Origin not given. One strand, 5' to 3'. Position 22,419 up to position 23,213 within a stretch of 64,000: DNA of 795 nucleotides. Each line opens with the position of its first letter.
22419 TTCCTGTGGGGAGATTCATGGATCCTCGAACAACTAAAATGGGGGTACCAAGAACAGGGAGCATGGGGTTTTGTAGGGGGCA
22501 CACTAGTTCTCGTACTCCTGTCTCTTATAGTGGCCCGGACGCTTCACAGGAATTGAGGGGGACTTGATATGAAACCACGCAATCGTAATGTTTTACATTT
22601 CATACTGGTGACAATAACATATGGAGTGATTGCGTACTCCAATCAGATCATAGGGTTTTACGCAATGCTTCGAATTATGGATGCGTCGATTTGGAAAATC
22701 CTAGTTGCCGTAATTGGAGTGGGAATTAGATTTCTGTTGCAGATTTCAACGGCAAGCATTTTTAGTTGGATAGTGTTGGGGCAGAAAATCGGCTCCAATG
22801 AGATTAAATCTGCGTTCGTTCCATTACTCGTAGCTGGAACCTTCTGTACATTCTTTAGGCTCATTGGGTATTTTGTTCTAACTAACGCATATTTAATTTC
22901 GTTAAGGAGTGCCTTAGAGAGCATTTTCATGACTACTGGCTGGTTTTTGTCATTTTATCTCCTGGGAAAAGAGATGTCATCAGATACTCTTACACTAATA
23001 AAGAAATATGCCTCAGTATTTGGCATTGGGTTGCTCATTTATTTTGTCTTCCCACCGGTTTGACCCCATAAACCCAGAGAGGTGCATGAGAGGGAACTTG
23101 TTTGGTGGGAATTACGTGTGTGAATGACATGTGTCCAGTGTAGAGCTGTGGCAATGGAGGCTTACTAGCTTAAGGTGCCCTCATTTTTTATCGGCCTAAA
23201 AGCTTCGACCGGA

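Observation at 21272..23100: Low-GC three-gene island encoding one secreted and two small membrane proteins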

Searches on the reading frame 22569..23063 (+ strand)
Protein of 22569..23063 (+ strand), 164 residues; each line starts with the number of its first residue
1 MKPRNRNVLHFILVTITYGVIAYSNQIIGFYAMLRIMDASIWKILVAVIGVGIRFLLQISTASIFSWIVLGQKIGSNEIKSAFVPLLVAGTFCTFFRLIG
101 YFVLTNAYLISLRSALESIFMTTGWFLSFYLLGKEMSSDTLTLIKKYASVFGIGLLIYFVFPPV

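Call 6: search_protein_families(library=pfam, proteins=[window:22569-23063:+], max_evalue=1)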
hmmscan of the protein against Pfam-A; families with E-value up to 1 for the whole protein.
window:22569-23063:+ (164 aa): 0 families

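Call 7: search_protein_families(library=ncbifam, proteins=[window:22569-23063:+], max_evalue=1)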
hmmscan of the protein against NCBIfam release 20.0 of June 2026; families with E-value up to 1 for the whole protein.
window:22569-23063:+ (164 aa): 1 family
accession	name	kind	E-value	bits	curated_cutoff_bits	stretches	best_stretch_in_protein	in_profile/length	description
NF041109.1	VF_TspB_C_term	domain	0.19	11.8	24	1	91-111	23-43/51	virulence factor TspB C-terminal domain-related protein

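Call 8: search_protein_families(library=phrogs, proteins=[window:22569-23063:+], max_evalue=1)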
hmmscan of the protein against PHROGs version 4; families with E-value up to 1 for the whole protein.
window:22569-23063:+ (164 aa): 1 family
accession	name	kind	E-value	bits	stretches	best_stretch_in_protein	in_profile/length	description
phrog_17805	-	unknown function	0.097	13.8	1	107-155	3-50/92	-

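Call 35: find_homologous_proteins(query=window:22569-23060:+, max_evalue=0.01)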
Query window:22569-23060:+ (164 aa): 3 proteins with E <= 0.01 among 105 candidates.
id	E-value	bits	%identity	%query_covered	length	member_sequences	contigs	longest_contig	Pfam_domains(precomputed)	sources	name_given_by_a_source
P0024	3.3e-83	296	99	88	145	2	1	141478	-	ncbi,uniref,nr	ncbi:hypothetical protein [Palaeococcus ferrophilus]|uniref:hypothetical protein n=1 Tax=Palaeococcu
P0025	6.0e-66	240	70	100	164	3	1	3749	-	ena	-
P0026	5.4e-63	230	69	100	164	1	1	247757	-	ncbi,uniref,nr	ncbi:hypothetical protein [Thermococcus sp. 21S7]|uniref:hypothetical protein n=1 Tax=Thermococcus s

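Call 37: find_encoding_contigs(protein=P0024, flank=10000, max_places=3)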
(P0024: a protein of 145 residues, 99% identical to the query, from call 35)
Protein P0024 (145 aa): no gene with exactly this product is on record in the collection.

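Call 48: search_protein_families(library=pfam, proteins=[L087:11014-11475:+], max_evalue=1)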
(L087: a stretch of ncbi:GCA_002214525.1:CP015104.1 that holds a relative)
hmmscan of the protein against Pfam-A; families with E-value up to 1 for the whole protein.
L087:11014-11475:+ (154 aa): 0 families

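Call 49: search_protein_families(library=padloc, proteins=[window:22569-23060:+], max_evalue=1)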
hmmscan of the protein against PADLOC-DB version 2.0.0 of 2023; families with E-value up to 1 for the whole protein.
window:22569-23060:+ (164 aa): 0 families

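Call 65: find_homologous_proteins(query=A4, max_evalue=0.01)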
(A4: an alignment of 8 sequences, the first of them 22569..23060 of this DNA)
Query A4 (8 sequences) (164 aa, profile of the alignment): 18 proteins with E <= 0.01 among 8000 candidates.
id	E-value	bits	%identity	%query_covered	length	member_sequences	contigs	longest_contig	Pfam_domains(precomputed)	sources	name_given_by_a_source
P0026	3.0e-62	228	69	100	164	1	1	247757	-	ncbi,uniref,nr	ncbi:hypothetical protein [Thermococcus sp. 21S7]|uniref:hypothetical protein n=1 Tax=Thermococcus s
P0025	2.5e-56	208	70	100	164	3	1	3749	-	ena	-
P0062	2.2e-54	202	31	100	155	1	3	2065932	-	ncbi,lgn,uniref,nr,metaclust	ncbi:hypothetical protein [Thermococcus thioreducens]|uniref:Uncharacterized protein n=1 Tax=Thermoc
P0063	1.3e-53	199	31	89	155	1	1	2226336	-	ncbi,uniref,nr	ncbi:hypothetical protein FH039_06900 [Thermococcus indicus]|uniref:Uncharacterized protein n=1 Tax=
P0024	2.1e-53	199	99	88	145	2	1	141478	-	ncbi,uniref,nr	ncbi:hypothetical protein [Palaeococcus ferrophilus]|uniref:hypothetical protein n=1 Tax=Palaeococcu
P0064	2.2e-49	186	31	100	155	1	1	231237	-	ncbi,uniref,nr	ncbi:hypothetical protein [Thermococcus sp. JdF3]|uniref:hypothetical protein n=1 Tax=Thermococcus s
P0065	2.2e-48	182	32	90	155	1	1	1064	-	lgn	-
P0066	2.1e-47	179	30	100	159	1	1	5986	-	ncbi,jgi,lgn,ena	-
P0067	2.1e-47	179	43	24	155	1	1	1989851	-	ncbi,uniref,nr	ncbi:hypothetical protein [Thermococcus sp. 2319x1]|uniref:hypothetical protein n=1 Tax=Thermococcus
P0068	5.3e-43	165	28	73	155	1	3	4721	-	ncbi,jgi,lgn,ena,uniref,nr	ncbi:hypothetical protein [Thermococcus sp.]|uniref:hypothetical protein n=1 Tax=Thermococcus sp. Ta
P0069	2.9e-39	153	25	40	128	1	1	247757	-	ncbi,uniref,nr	ncbi:hypothetical protein [Thermococcus sp. 21S7]|uniref:hypothetical protein n=1 Tax=Thermococcus s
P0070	9.6e-28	115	34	56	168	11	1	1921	-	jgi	-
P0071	1.2e-22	99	27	49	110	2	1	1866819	-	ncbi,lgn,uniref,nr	ncbi:hypothetical protein A3L02_02150 [Thermococcus celer Vu 13 = JCM 8558]|uniref:Uncharacterized p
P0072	5.6e-22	97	26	49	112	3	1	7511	-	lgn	-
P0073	2.8e-19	88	30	57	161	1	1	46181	-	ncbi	ncbi:hypothetical protein [Thermococcus sp.]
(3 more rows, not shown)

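Call 81: find_encoding_contigs(protein=P0067, flank=6000, max_places=1)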
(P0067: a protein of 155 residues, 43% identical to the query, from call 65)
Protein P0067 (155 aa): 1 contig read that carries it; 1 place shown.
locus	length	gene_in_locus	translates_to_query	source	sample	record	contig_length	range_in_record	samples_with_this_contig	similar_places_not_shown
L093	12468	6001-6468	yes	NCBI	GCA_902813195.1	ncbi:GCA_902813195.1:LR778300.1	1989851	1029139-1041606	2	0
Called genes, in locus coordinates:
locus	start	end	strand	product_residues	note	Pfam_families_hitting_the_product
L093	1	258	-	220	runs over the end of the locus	PF02463:SMC_N (faint), PF13476:AAA_23 (weak), PF00005:ABC_tran, PF13304:AAA_21 (faint)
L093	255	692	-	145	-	-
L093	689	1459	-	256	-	-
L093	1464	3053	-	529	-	PF13620:CarboxypepD_reg (faint), PF08308:PEGA (weak)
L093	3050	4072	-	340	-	-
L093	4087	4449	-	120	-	-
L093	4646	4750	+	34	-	-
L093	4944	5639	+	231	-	-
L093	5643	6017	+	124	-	-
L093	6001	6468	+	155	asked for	-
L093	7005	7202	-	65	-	-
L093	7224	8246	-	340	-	-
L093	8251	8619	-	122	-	-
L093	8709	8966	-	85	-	-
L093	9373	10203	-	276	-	PF00892:EamA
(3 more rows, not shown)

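Call 82: find_encoding_contigs(protein=P0071, flank=6000, max_places=1)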
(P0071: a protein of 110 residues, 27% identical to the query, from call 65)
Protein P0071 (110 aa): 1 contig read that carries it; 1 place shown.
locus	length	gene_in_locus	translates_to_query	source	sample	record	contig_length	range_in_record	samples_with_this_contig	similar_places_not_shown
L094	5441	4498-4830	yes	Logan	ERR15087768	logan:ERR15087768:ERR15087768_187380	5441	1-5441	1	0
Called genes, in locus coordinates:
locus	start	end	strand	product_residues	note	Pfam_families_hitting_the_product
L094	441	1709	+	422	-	PF04055:Radical_SAM, PF13186:SPASM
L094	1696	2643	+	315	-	PF00005:ABC_tran, PF13304:AAA_21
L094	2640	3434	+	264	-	PF01061:ABC2_membrane, PF12698:ABC2_membrane_3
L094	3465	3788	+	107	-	-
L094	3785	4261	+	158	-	-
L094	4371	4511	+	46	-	-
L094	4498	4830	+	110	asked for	-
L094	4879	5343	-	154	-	-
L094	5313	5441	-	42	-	?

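Call 87: search_dna_similar(query=window:22569-23060:+, collection=plasmids, mode=protein, max_evalue=0.001)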
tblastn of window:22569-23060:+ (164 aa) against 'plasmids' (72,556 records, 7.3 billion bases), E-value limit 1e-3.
No match.

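Call 89: search_protein_families(library=ncbifam, proteins=[L094:441-1706:+, L094:1696-2640:+, L094:2640-3431:+], max_evalue=0.01)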
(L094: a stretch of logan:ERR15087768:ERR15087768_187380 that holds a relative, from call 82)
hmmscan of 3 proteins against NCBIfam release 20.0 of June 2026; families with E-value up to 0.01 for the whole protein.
L094:441-1706:+ (422 aa): 84 families (the best 25 are shown)
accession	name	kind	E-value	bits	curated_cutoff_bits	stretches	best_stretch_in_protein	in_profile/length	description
TIGR04133.1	rSAM_w_lipo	hypoth_equivalog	2.1e-33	115.7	425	1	86-386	27-322/350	TIGR04133 family radical SAM/SPASM protein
TIGR04340.1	rSAM_ACGX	hypoth_equivalog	1.6e-31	109.8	400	1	87-410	7-337/341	radical SAM/SPASM domain protein, ACGX system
TIGR03962.1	mycofact_rSAM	equivalog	2.7e-28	99.1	265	1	84-411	13-332/339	mycofactocin radical SAM maturase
TIGR04103.1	rSAM_nif11_3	equivalog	2.9e-27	95.3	725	1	87-374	9-297/412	nif11-class peptide radical SAM maturase 3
TIGR04317.1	W_rSAM_matur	equivalog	3e-27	95.6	380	1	85-387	6-315/349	tungsten cofactor oxidoreductase radical SAM maturase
TIGR04545.1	rSAM_ahbD_hemeb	equivalog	4.1e-27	95.5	500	1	85-411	2-336/339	heme b synthase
NF050035.1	rSAM_WgK_link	exception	6.9e-26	91.1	650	2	82-262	8-190/367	radical SAM/SPASM peptide maturase WgkB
TIGR04053.2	TIGR04053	equivalog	7.1e-26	91.3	395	1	84-285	9-213/366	TIGR04053 family radical SAM/SPASM domain-containing protein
TIGR03913.1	rad_SAM_trio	equivalog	9.9e-26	90.1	591.75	1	81-374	17-312/477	GDL motif peptide-associated radical SAM/SPASM maturase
TIGR04251.1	SCM_rSAM_ScmF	equivalog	2.7e-25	89.5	400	1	85-403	6-326/353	SynChlorMet cassette radical SAM/SPASM protein ScmF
TIGR04250.1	SCM_rSAM_ScmE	equivalog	1.2e-24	86.9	400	2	82-233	2-155/358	SynChlorMet cassette radical SAM/SPASM protein ScmE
NF033640.1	N_Twi_rSAM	subfamily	3.3e-23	82.4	170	2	117-286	160-337/398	twitch domain-containing radical SAM protein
TIGR04303.1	GeoRSP_rSAM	equivalog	4.3e-22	79.1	400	1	84-410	6-324/325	GeoRSP system radical SAM/SPASM protein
TIGR03961.1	rSAM_PTO1314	hypoth_equivalog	1.5e-21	77.1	306.05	1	90-394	30-307/332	PTO1314 family radical SAM protein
TIGR04055.1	rSAM_NirJ2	equivalog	7.1e-21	75.1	500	1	86-395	3-306/326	putative heme d1 biosynthesis radical SAM protein NirJ2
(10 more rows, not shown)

L094:1696-2640:+ (315 aa): 191 families (the best 25 are shown)
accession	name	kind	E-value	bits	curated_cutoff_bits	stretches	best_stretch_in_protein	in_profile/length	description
TIGR01188.1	drrA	subfamily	2.1e-74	250.6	312.45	1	18-312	4-302/302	daunorubicin resistance ABC transporter, ATP-binding protein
TIGR03522.1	GldA_ABC_ATP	equivalog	7.6e-51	173.3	402.6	1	5-310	4-300/301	gliding motility-associated ABC transporter ATP-binding subunit GldA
NF010060.0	PRK13537.1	equivalog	9.3e-51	172.6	521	1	2-314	14-311/314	nodulation factor ABC transporter ATP-binding protein NodI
TIGR04406.1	LPS_export_lptB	equivalog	6.8e-46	156.5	240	1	6-228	4-224/239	LPS export ABC transporter ATP-binding protein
TIGR04520.1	ECF_ATPase_1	equivalog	6.1e-44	150.4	315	1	4-228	1-225/269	energy-coupling factor transporter ATPase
NF010059.0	PRK13536.1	equivalog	8.1e-44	149.7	549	1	3-238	43-274/342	nodulation factor ABC transporter ATP-binding protein NodI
TIGR04521.1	ECF_ATPase_2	equivalog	1.2e-43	149.2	330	1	6-229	3-235/279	energy-coupling factor transporter ATPase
TIGR03269.1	met_CoM_red_A2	equivalog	7.1e-43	146.9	517.1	2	3-230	279-519/530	methyl coenzyme M reductase system, component A2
TIGR01186.1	proV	subfamily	4.2e-42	144.5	326.6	1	18-230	4-221/363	betaine/proline/choline family ABC transporter ATP-binding protein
TIGR01288.1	nodI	equivalog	1.3e-41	142.6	424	1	4-234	5-231/303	nodulation factor ABC transporter ATP-binding protein NodI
TIGR03864.1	PQQ_ABC_ATP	hypoth_equivalog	6.4e-41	140.3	302.25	1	14-238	8-232/236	ABC transporter, ATP-binding subunit, PQQ-dependent alcohol dehydrogenase system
TIGR01257.1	rim_protein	equivalog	1.9e-40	137.8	4012.85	1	4-237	929-1158/2272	rim ABC transporter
NF008144.0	PRK10895.1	equivalog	3.8e-40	137.9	381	1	1-229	1-227/241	LPS export ABC transporter ATP-binding protein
NF033858.1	ABC2_perm_RbbA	equivalog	4.3e-40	137.4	1050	1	18-232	277-490/909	ribosome-associated ATPase/putative transporter RbbA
NF010171.0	PRK13652.1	equivalog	6.5e-40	137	476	1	1-226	1-225/277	cobalt transporter ATP-binding subunit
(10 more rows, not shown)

L094:2640-3431:+ (264 aa): 7 families
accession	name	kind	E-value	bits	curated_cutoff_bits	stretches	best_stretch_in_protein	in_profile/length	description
TIGR01247.1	drrB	subfamily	1.5e-17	64.1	223.05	1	29-252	14-230/236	daunorubicin resistance ABC transporter membrane protein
TIGR03861.1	phenyl_ABC_PedC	subfamily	3.3e-14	53.1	241.35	1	28-250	22-247/253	alcohol ABC transporter, permease protein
TIGR01291.1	nodJ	subfamily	1.1e-13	51.3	206.65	1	29-252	27-245/253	ABC-2 type transporter, NodJ family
NF011648.0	PRK15066.1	subfamily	1.4e-12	47.7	225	1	36-253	37-242/257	ABC transporter permease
TIGR00025.1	Mtu_efflux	paralog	3e-05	23.7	146.9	1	68-252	43-226/238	ABC transporter efflux protein, DrrB family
NF038293.1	permease_SagH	equivalog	4.4e-05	22.5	450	1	71-231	185-342/370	SagH family ABC transporter permease subunit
TIGR01248.1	drrC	subfamily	6.6e-05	23.1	165.65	1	86-227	12-150/152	daunorubicin resistance protein C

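Call 100: predict_structure(alignment_id=A5)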
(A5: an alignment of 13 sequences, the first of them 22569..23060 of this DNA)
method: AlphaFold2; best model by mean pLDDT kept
length: 164 residues; sequences in the alignment: 13
mean_pLDDT: 81.9   pTM: 0.73
mean pLDDT of the five models: 81.9, 75.3, 68.4, 67.2, 65.8
residues with pLDDT >= 90: 9; 70-90: 134; 50-70: 20; < 50: 1
segments of 3 or more residues with pLDDT < 50: none
pLDDT, mean of each block of 10 residues (from residue 1): 71 90 87 87 88 88 84 82 89 84 64 85 88 76 73 82 64
secondary structure, 60 per line:
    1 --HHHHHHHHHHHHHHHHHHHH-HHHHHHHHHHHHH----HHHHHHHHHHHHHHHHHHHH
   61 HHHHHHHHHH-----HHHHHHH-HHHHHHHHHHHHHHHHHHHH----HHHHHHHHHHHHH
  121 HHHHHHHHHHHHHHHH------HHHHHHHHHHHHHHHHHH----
elements in order: H3-22 H24-36 H41-70 H76-82 H84-103 H108-136 H143-160
